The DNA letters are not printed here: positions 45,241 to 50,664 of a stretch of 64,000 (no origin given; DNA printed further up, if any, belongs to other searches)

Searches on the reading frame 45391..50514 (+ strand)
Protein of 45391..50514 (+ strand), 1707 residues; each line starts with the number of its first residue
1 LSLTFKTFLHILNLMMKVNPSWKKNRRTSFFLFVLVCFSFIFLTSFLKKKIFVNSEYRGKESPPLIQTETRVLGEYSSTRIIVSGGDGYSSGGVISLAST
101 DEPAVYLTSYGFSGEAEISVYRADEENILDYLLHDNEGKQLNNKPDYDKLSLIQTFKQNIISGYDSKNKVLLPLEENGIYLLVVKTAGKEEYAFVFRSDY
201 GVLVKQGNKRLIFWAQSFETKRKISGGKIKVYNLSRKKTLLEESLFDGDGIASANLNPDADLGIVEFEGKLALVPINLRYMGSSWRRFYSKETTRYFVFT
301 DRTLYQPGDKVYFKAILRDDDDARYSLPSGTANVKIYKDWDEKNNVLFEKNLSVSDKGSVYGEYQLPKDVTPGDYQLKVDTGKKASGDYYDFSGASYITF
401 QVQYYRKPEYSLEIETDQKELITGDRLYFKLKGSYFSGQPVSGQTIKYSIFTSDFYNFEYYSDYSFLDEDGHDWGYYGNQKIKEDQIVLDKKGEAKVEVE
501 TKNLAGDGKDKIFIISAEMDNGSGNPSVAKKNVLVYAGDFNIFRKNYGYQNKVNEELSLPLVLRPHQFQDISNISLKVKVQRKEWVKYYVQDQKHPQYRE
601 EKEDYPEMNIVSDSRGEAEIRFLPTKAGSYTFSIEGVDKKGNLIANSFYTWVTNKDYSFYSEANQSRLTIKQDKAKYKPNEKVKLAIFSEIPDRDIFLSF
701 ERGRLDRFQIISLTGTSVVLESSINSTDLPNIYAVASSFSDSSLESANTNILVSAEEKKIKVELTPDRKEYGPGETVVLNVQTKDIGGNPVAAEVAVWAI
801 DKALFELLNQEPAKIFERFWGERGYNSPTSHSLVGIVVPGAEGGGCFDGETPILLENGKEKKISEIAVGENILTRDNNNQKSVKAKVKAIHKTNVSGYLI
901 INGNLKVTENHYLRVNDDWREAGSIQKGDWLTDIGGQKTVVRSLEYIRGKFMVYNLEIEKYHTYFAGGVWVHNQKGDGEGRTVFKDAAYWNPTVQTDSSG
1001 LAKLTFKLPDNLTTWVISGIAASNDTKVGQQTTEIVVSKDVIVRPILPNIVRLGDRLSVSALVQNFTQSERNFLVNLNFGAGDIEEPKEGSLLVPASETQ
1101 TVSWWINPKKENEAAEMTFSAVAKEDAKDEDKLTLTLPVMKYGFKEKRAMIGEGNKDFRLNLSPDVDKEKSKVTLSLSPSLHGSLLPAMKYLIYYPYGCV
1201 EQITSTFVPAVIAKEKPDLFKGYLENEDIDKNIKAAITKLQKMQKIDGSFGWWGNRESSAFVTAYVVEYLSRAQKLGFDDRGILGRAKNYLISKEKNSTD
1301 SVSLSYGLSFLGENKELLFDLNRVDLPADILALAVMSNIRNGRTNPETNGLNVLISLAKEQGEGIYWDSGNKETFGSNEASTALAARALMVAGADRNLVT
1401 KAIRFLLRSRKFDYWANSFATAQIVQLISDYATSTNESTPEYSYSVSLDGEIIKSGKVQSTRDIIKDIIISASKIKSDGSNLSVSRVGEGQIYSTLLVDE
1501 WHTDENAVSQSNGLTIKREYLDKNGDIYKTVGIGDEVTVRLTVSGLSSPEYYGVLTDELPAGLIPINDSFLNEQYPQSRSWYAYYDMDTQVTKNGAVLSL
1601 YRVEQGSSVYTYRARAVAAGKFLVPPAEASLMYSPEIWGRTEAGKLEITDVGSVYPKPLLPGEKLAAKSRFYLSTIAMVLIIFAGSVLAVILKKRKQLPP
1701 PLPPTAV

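Call 8: search_protein_families(library=pfam, proteins=[window:45391-50514:+], max_evalue=0.01)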
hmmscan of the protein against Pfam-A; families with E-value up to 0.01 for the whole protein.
window:45391-50514:+ (1707 aa): 14 families
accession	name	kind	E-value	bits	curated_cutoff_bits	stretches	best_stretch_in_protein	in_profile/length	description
PF00207.28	A2M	-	3.6e-20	72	21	1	988-1076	2-91/92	Alpha-2-macroglobulin family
PF17973.7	bMG10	-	2.9e-19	70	26.2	1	1513-1636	1-131/131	Bacterial Alpha-2-macroglobulin MG10 domain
PF01835.25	MG2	-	3.1e-19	69.6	32.8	1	296-384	2-85/96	MG2 domain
PF07703.20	A2M_BRD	-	6.9e-13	49.5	22.7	1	668-807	1-140/140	Alpha-2-macroglobulin bait region domain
PF07678.20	TED_complement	-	6.8e-11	42.3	22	1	1189-1297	19-129/312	A-macroglobulin TED domain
PF07591.16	PT-HINT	-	9.3e-11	42.6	27.7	1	861-974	9-137/137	Pretoxin HINT domain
PF14623.11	Vint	-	9.1e-07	29.3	27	1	845-920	1-71/166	Hint-domain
PF01079.26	Hint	-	9e-06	25.9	29.7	1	841-918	8-91/213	Hint module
PF14890.11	Intein_splicing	-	1.2e-05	25.6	35.8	0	853-931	2-92/155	Intein splicing domain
PF17972.7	bMG5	-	1.6e-05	25.7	26.5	1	412-526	5-116/127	Bacterial Alpha-2-macroglobulin MG5 domain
PF05203.21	Hom_end_hint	-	0.00051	20.5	32.1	1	846-882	1-37/228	Hom_end-associated Hint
PF11974.14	bMG3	-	0.001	19.5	34.9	0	198-257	2-59/103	Bacterial alpha-2-macroglobulin MG3 domain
PF17791.7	MG3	-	0.0039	17.9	23.1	0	408-504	5-80/84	Macroglobulin domain MG3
PF13584.12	BatD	-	0.0068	17.5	24.1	0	1529-1631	6-78/92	BatD DUF11 like domain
